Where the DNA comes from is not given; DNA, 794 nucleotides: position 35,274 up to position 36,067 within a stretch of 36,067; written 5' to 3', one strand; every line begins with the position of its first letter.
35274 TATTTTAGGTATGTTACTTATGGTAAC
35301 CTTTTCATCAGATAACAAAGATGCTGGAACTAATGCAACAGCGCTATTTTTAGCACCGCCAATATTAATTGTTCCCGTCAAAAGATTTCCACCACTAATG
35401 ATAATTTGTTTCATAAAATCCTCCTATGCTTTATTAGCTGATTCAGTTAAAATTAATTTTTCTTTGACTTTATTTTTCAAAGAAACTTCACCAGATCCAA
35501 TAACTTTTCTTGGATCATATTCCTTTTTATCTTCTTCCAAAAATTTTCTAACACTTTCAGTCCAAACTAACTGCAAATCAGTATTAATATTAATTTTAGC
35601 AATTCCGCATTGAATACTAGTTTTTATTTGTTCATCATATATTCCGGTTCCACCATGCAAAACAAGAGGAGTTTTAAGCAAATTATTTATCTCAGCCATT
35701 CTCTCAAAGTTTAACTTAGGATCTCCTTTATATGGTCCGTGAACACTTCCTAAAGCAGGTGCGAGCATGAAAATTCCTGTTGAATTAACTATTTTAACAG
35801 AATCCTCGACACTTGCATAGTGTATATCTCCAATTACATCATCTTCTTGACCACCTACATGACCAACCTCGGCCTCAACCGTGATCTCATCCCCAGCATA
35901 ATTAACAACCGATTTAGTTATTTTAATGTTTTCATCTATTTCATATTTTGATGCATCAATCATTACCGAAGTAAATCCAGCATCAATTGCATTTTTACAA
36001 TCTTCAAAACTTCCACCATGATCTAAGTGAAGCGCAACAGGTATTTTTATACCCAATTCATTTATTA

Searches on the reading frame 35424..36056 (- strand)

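Call 15: search_protein_families(library=pfam, proteins=[window:35424-36056:-], max_evalue=0.001)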
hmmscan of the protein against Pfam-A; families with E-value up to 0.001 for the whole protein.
window:35424-36056:- (210 aa): 1 family
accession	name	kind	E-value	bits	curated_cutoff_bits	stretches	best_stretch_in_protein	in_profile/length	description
PF01116.26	F_bP_aldolase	-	5.3e-73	246.4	25.5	1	4-209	73-277/277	Fructose-bisphosphate aldolase class-II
